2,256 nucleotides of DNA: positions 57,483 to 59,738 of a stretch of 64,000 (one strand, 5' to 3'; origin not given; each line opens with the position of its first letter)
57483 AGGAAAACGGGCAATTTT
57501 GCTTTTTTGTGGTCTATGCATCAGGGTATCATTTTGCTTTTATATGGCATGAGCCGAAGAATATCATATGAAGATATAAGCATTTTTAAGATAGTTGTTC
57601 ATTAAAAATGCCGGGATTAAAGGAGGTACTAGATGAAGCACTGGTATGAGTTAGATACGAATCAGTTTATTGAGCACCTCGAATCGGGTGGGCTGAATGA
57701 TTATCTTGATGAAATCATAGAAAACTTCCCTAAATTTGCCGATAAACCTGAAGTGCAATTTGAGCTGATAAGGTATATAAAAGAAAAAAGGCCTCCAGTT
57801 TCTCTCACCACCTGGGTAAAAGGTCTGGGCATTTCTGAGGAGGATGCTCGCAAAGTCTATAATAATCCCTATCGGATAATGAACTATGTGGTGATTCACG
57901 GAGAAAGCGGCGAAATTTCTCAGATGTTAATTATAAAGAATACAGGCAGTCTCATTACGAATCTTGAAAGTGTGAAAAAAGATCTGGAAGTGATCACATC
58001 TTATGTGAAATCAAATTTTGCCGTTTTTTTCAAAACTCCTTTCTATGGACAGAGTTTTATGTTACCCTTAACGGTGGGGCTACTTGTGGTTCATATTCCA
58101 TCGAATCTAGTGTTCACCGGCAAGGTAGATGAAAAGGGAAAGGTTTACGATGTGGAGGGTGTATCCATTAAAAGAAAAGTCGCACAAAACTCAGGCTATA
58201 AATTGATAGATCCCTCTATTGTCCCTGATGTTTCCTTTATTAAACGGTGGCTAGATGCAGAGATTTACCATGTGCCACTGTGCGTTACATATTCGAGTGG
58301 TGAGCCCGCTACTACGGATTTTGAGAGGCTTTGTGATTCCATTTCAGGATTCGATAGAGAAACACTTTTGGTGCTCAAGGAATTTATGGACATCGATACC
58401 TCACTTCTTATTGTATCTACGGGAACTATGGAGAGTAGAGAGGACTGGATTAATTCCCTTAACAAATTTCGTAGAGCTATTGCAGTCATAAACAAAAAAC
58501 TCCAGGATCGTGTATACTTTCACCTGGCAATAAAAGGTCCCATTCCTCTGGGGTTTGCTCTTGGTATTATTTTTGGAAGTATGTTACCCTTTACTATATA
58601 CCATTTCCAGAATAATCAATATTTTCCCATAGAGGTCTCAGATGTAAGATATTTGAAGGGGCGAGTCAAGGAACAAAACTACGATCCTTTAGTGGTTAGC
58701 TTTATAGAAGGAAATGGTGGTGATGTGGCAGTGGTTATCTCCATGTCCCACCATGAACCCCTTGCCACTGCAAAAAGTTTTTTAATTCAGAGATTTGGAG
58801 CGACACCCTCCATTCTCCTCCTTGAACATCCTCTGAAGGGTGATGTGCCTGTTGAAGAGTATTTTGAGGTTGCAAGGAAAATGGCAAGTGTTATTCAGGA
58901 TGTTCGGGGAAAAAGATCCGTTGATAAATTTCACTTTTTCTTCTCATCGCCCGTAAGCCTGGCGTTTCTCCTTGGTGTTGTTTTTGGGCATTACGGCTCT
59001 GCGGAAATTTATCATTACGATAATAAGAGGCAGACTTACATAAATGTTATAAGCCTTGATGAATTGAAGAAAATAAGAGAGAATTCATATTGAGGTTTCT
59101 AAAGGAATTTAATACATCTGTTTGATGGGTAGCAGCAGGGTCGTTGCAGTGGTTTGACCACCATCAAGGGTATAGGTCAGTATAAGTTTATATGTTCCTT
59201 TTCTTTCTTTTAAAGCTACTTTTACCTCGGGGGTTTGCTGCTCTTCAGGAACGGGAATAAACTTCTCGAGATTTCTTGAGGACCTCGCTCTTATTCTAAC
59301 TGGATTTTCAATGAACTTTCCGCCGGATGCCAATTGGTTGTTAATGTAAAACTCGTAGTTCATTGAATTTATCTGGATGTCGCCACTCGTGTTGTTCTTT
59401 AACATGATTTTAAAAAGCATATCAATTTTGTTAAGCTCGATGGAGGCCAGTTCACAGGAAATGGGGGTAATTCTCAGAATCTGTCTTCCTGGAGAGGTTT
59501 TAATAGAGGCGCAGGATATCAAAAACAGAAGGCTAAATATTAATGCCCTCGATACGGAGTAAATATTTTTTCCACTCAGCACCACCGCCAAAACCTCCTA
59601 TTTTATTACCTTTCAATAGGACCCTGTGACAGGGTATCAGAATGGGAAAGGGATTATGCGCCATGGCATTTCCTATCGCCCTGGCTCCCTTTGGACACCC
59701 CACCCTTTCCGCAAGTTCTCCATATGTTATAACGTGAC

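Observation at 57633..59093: Second paralog sits immediately downstream of the intact csx1/csm6-like gene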

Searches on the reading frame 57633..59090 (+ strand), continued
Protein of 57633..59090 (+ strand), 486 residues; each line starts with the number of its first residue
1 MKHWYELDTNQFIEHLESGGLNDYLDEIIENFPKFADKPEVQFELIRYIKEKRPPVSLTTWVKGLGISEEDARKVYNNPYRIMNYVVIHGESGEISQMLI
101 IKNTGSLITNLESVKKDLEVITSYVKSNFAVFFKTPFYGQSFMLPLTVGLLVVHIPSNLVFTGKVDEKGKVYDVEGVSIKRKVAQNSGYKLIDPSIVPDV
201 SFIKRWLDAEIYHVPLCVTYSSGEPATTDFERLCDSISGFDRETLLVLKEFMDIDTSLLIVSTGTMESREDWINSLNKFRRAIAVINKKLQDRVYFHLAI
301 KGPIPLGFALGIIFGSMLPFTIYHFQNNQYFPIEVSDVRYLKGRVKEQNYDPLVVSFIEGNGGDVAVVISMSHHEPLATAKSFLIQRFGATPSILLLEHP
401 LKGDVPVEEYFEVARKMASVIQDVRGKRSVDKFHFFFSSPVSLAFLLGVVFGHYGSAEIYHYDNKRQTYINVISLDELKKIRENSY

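Call 87: find_encoding_contigs(protein=P0128, flank=10000, max_places=2)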
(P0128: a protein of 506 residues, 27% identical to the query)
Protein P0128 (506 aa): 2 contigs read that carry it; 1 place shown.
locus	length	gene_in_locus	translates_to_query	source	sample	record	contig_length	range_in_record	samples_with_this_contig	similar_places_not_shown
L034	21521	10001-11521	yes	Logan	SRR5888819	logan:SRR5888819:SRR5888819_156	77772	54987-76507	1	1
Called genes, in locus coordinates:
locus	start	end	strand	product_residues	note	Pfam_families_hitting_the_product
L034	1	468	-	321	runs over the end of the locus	PF01078:Mg_chelatase (faint), PF05496:RuvB_N, PF07728:AAA_5, PF00004:AAA, PF00910:RNA_helicase (weak), PF17864:AAA_lid_4, PF05491:WHD_RuvB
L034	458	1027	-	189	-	PF01330:RuvA_N, PF14520:HHH_5, PF07499:RuvA_C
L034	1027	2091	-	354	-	PF01008:IF-2B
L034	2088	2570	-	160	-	PF00582:Usp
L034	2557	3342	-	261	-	PF03819:MazG, PF01503:PRA-PH (weak), PF03819:MazG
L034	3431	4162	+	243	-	PF03740:PdxJ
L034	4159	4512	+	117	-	PF01648:ACPS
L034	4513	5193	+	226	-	PF13510:Fer2_4, PF13534:Fer4_17 (faint), PF00037:Fer4 (faint), PF12838:Fer4_7 (weak), PF13183:Fer4_8 (weak), PF13187:Fer4_9 (weak)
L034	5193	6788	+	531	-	PF00890:FAD_binding_2, PF01134:GIDA (faint), PF01266:DAO (faint), PF03486:HI0933_like (weak), PF07992:Pyr_redox_2 (weak)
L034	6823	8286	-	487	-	PF01425:Amidase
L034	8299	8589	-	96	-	PF02686:GatC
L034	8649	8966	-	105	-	PF20274:cREC_REC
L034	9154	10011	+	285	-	-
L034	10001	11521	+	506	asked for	-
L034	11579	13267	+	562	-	PF18211:Csm1_B, PF22335:Cas10-Cmr2_palm2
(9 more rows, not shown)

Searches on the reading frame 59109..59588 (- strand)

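Call 12: search_protein_families(library=pfam, proteins=[window:59109-59588:-], max_evalue=0.01)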
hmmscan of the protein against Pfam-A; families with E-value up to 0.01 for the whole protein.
window:59109-59588:- (159 aa): 1 family
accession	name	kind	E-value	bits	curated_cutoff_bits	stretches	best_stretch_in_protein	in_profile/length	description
PF03168.19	LEA_2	-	0.0029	18.5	25.4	1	63-147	4-82/98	Late embryogenesis abundant protein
